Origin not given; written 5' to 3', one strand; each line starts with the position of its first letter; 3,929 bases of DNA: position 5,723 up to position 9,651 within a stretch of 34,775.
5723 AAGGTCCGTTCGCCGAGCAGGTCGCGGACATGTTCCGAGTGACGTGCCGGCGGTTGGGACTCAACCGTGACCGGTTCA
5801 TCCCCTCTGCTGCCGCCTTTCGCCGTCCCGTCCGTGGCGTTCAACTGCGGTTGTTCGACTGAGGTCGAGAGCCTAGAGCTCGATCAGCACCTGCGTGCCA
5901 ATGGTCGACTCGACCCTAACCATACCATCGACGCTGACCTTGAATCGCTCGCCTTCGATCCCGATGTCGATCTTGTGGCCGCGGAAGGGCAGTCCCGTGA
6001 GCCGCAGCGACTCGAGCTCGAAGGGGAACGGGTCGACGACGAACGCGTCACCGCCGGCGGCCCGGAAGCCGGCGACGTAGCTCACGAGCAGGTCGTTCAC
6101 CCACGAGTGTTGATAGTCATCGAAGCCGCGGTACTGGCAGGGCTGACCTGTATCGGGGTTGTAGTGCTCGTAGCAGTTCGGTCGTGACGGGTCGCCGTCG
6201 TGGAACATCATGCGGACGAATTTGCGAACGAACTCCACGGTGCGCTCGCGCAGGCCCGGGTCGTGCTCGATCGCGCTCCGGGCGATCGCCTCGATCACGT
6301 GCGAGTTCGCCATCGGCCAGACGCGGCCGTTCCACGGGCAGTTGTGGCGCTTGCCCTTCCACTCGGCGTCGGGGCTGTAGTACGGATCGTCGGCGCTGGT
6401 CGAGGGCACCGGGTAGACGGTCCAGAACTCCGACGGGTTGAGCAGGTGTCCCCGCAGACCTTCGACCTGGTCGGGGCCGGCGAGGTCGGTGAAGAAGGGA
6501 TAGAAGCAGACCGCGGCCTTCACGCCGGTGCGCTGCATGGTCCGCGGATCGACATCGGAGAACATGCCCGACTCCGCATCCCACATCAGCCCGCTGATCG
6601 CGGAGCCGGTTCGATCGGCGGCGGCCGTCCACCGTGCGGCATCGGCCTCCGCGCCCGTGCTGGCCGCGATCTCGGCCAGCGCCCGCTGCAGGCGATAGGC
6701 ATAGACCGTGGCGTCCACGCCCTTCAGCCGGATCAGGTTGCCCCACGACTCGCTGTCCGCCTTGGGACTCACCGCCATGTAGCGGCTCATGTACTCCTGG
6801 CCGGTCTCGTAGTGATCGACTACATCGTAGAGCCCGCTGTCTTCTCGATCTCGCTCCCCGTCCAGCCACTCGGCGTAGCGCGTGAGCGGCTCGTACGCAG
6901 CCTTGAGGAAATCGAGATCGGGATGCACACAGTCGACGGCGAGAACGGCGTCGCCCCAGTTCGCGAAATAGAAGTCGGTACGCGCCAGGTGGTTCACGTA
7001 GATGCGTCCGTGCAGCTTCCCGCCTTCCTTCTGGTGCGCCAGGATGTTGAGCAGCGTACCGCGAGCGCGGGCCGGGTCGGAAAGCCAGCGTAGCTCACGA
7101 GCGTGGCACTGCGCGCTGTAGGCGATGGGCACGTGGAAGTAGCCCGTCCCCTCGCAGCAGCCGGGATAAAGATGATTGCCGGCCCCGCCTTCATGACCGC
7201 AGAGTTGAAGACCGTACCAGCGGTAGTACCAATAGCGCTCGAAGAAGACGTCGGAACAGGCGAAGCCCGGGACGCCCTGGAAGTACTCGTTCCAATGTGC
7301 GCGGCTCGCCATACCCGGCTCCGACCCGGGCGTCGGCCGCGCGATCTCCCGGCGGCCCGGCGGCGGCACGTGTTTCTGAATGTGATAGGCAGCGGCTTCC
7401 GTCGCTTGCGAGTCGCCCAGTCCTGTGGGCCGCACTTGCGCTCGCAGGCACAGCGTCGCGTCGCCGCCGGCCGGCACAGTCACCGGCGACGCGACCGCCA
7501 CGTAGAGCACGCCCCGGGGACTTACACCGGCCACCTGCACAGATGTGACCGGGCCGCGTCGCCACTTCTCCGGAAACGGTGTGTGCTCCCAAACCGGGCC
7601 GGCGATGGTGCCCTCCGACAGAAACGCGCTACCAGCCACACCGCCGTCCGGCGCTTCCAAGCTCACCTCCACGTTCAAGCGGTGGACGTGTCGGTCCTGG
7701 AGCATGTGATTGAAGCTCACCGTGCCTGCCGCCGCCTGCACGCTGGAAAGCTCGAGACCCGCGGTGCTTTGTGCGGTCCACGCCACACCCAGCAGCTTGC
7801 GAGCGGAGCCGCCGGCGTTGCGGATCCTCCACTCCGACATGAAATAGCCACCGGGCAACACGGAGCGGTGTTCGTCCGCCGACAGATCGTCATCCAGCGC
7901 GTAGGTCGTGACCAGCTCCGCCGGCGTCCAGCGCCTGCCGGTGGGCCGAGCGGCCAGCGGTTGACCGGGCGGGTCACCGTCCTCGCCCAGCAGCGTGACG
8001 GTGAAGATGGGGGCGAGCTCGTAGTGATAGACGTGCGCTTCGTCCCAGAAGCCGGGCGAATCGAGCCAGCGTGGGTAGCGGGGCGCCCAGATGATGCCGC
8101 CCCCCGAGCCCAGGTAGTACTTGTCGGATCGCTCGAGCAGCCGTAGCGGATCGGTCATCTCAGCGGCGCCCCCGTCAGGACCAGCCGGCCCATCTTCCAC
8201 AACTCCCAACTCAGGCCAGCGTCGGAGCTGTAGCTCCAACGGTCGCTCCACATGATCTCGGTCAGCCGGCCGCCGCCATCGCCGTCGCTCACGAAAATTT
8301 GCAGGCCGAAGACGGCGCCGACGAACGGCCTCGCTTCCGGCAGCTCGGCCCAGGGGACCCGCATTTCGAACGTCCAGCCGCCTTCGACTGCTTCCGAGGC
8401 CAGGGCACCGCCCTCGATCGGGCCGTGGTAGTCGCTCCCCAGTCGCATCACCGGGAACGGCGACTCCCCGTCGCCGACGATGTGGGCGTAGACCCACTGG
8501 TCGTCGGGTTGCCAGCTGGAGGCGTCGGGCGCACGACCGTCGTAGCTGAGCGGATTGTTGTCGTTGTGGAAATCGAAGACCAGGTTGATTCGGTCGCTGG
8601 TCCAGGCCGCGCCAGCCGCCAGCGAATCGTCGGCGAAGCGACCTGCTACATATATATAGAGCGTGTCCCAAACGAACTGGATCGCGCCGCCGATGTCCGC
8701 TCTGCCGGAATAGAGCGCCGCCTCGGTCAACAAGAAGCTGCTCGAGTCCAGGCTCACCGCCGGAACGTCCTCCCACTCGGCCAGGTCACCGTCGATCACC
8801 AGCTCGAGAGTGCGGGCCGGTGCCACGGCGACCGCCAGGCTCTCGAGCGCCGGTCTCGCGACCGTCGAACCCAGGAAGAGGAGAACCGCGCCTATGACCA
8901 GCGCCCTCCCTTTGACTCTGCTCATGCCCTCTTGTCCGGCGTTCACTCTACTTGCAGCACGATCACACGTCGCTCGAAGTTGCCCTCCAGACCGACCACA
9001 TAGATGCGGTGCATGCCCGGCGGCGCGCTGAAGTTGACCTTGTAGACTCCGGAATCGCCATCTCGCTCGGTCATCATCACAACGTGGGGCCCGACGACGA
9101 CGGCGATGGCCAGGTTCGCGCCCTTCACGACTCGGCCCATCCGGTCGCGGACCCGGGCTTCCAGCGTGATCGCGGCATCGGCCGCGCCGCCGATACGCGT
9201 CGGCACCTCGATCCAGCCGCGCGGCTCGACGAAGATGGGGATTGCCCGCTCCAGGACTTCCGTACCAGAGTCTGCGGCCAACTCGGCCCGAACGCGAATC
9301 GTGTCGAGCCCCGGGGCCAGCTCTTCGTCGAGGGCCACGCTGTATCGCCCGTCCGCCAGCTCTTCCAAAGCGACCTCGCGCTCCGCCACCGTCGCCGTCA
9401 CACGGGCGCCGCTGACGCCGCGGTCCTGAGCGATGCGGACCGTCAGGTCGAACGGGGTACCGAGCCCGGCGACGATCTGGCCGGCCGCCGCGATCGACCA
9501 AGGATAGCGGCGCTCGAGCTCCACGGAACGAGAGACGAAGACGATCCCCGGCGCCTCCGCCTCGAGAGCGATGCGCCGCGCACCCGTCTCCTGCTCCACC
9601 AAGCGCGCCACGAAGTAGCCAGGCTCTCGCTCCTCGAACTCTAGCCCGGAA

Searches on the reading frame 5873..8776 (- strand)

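Call 19: search_protein_families(library=pfam, proteins=[window:5873-8776:-], max_evalue=0.001)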
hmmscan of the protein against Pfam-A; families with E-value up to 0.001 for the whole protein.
window:5873-8776:- (967 aa): 3 families
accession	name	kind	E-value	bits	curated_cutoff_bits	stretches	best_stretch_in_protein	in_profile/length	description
PF22422.2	MGH1-like_GH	-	4.6e-47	161.7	27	1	555-891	9-356/356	Mannosylglycerate hydrolase MGH1-like glycoside hydrolase domain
PF01204.24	Trehalase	-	6.6e-10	38.9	21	1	631-774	251-394/512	Trehalase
PF17389.8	Bac_rhamnosid6H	-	0.00061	19.6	24.5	1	619-741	115-219/339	Bacterial alpha-L-rhamnosidase 6 hairpin glycosidase domain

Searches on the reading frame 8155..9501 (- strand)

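Call 20: search_protein_families(library=pfam, proteins=[window:8155-9501:-], max_evalue=0.001)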
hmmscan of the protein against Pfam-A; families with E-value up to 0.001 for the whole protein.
window:8155-9501:- (448 aa): 1 family
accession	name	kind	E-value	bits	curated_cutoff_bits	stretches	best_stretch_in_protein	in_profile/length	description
PF06452.16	CBM9_1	-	7.6e-10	39.4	23.4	1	243-425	9-170/185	Carbohydrate family 9 binding domain-like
